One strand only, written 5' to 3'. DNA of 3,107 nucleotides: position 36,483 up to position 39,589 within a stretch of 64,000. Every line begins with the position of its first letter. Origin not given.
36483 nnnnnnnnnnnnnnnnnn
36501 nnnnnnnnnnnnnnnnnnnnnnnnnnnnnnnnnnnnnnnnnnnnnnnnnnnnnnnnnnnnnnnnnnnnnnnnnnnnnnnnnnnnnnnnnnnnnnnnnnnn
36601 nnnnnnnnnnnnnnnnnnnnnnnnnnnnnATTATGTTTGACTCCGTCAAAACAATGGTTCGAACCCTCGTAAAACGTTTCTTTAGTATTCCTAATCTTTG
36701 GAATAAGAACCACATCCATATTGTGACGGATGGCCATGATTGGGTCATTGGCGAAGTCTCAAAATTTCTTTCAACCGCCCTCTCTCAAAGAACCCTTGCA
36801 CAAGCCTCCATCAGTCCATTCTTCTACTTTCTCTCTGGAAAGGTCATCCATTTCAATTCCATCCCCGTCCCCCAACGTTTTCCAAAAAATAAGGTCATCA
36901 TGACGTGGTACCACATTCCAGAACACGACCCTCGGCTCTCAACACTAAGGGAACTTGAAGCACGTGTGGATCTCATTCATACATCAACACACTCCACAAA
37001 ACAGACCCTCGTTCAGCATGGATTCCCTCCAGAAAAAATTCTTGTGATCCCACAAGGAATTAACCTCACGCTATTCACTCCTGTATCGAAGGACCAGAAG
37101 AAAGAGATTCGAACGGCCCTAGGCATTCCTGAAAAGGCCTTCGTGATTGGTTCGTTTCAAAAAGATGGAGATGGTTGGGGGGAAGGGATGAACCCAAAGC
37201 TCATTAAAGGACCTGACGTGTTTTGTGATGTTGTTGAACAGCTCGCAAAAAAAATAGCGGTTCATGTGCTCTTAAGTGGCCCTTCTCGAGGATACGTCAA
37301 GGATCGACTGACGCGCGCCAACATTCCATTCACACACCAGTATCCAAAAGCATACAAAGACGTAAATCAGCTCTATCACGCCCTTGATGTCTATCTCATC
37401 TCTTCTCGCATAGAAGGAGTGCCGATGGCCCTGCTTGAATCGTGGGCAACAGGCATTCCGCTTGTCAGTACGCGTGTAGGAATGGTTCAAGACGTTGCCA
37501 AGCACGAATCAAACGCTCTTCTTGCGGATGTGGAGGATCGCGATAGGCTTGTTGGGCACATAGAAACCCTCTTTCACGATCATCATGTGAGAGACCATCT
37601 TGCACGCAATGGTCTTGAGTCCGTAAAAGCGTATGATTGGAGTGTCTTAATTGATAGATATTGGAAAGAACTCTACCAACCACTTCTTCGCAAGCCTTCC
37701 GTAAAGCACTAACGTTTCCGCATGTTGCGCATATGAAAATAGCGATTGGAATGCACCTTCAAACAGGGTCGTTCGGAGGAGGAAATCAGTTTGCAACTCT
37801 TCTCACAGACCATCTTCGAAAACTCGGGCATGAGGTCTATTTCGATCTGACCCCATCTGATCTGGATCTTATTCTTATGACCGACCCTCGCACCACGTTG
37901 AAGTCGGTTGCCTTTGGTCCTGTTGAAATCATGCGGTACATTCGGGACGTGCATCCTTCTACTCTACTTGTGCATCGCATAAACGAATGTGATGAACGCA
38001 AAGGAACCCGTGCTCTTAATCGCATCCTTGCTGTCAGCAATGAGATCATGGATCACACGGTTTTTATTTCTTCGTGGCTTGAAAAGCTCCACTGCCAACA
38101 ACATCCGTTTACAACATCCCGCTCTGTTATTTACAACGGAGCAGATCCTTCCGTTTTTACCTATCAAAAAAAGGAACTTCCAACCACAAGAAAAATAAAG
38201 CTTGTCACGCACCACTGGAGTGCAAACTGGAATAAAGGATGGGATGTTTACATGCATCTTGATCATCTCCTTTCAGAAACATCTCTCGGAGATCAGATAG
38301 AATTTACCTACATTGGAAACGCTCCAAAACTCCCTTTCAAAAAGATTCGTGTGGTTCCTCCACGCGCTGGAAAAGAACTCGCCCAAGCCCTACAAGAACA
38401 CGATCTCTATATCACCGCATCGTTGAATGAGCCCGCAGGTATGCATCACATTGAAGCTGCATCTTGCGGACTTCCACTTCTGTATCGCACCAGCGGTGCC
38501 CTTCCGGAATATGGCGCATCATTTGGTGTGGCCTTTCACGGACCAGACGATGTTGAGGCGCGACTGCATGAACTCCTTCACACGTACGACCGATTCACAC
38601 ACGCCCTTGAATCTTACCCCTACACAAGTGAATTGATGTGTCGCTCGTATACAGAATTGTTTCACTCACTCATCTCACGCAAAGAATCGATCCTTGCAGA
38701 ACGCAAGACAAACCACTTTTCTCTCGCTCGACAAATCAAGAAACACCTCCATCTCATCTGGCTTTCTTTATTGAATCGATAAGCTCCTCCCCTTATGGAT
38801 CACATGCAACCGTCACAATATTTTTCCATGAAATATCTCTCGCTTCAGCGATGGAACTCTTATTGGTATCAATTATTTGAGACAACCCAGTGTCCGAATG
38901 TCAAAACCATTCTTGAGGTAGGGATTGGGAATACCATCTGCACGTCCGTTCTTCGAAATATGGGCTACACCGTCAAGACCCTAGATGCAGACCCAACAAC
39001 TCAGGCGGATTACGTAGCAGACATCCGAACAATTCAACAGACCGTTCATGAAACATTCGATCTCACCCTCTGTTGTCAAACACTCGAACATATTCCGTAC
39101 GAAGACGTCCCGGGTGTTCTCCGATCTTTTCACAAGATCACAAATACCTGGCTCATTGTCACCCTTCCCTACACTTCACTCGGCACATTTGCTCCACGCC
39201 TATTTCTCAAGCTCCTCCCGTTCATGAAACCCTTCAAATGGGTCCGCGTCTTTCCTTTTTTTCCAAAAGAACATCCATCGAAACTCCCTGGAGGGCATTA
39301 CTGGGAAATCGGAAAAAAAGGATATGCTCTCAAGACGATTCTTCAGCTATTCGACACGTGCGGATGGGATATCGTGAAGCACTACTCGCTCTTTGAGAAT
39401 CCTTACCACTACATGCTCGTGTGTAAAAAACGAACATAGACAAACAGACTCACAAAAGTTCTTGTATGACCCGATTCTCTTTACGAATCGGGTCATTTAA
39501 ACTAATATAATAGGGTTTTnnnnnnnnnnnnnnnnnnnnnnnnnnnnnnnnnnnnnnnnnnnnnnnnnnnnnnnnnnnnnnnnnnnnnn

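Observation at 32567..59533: A roughly 27 kb methylation-rich glycan locus: ABC-transporter-dependent pathway with seven SAM methyltransferases, a nonulosonic-acid module and a GDP-aminodeoxyhexose module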

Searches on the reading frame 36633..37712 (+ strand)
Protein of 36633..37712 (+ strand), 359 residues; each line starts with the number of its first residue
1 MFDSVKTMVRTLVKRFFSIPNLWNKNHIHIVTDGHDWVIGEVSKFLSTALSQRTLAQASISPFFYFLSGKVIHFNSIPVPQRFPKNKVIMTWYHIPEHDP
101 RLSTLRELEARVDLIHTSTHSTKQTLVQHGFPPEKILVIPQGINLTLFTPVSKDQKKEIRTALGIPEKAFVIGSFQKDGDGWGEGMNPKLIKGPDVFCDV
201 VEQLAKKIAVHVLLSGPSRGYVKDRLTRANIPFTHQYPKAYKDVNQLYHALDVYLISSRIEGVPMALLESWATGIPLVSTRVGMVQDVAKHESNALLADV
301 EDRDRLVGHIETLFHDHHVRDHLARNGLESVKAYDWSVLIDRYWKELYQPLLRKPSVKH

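Call 3: search_protein_families(library=pfam, proteins=[window:36633-37712:+], max_evalue=0.001)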
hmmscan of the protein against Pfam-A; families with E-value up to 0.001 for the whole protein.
window:36633-37712:+ (359 aa): 5 families
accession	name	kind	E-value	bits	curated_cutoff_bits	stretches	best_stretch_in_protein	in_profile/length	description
PF00534.26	Glycos_transf_1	-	9.3e-19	68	26.4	1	192-327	28-169/172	Glycosyl transferases group 1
PF13692.12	Glyco_trans_1_4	-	1.5e-18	67.8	27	1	191-316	14-142/142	Glycosyl transferases group 1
PF13439.12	Glyco_transf_4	-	5.2e-09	36.8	28.5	1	90-146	100-169/170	Glycosyltransferase Family 4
PF13524.12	Glyco_trans_1_2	-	2.1e-06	28.2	25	1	200-333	5-131/144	Glycosyl transferase-like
PF13579.12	Glyco_trans_4_4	-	9.1e-05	23.3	29.7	0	107-142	123-158/158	Glycosyl transferase 4-like domain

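Call 101: search_protein_families(library=ncbifam, proteins=[window:36633-37712:+], max_evalue=0.0001)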
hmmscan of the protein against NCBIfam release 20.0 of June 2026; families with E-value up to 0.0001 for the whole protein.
window:36633-37712:+ (359 aa): 21 families
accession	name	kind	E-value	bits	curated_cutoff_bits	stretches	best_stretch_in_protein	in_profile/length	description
TIGR03088.1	stp2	hypoth_equivalog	2.1e-18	66.5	409.05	1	130-351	156-373/374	TIGR03088 family PEP-CTERM/XrtA system glycosyltransferase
TIGR03999.1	thiol_BshA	equivalog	3.3e-15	55.9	273.7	1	194-351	214-373/375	N-acetyl-alpha-D-glucosaminyl L-malate synthase BshA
TIGR03449.1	mycothiol_MshA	equivalog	4.4e-14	52.2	462.5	1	96-342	149-395/406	D-inositol-3-phosphate glycosyltransferase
TIGR04063.1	stp3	hypoth_equivalog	8.9e-13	47.9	442.05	1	110-352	156-396/397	TIGR04063 family PEP-CTERM/XrtA system glycosyltransferase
TIGR02472.1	sucr_P_syn_N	equivalog_domain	9.1e-13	47.8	576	1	237-346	321-437/439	sucrose-phosphate synthase, putative, glycosyltransferase domain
NF047684.1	TeichurnBiosyTuaC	equivalog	1.4e-12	47.3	550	1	136-332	187-370/391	teichuronic acid biosynthesis protein TuaC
NF053787.1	GlcN_PG_synth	equivalog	2.9e-11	42.8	480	1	106-345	138-354/361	N-acetylglucosaminyl phosphatidylglycerol synthase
NF038229.1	Glyco4_Geo_Pelo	equivalog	1.3e-10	40.9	400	1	240-333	227-318/338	GPMC system family 4 glycosyltransferase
NF041876.1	EPS_EpsE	equivalog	1.7e-10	40.7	400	1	243-332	288-377/389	exopolysaccharide biosynthesis GT4 family glycosyltransferase EpsE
NF038011.1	PelF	equivalog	6.8e-10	38.6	100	1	241-348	374-489/489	GT4 family glycosyltransferase PelF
NF041010.1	glycosy_Agl16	equivalog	6.8e-10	38.3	575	1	249-350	253-350/352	glycosylation protein Agl16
TIGR02149.1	glgA_Coryne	subfamily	3e-09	36.5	302.4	1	241-349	274-388/391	glycogen synthase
NF050056.1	ProtGlycPglH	equivalog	3.3e-09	36.3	600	1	236-343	238-346/354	GalNAc-alpha-(1->4)-GalNAc-alpha-(1->3)-diNAcBac-PP-undecaprenol alpha-1,4-N-acetyl-D-galactosaminyltransferase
NF047881.1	glyco_SdgB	exception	8.1e-08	31.4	800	1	242-343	387-489/496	serine-aspartate repeat adhesin O-glycosyltransferase SdgB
NF047880.1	glyco_SdgA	exception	1.1e-07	30.9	800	1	243-346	382-485/488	serine-aspartate repeat adhesin O-glycosyltransferase SdgA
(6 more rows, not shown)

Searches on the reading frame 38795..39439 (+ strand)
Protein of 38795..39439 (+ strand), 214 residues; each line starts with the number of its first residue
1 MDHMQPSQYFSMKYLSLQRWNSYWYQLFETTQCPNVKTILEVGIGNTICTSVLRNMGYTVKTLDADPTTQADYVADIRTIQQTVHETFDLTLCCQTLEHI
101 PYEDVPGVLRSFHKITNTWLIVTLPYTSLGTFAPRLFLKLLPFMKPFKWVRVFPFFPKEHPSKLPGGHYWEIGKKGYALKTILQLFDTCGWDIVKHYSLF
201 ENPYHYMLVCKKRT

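Call 3: search_protein_families(library=pfam, proteins=[window:38795-39439:+], max_evalue=0.001)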
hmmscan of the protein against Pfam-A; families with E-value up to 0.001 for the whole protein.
window:38795-39439:+ (214 aa): 2 families
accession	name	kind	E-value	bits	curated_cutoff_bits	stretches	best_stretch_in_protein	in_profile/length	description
PF13489.12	Methyltransf_23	-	3e-07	30.7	27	1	33-149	20-141/164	Methyltransferase domain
PF08241.18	Methyltransf_11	-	0.0001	23.3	21.2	1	40-115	1-86/95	Methyltransferase domain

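Call 13: search_protein_families(library=ncbifam, proteins=[window:38795-39439:+], max_evalue=0.001)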
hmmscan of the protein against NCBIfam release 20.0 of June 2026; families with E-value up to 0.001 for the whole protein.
window:38795-39439:+ (214 aa): 0 families
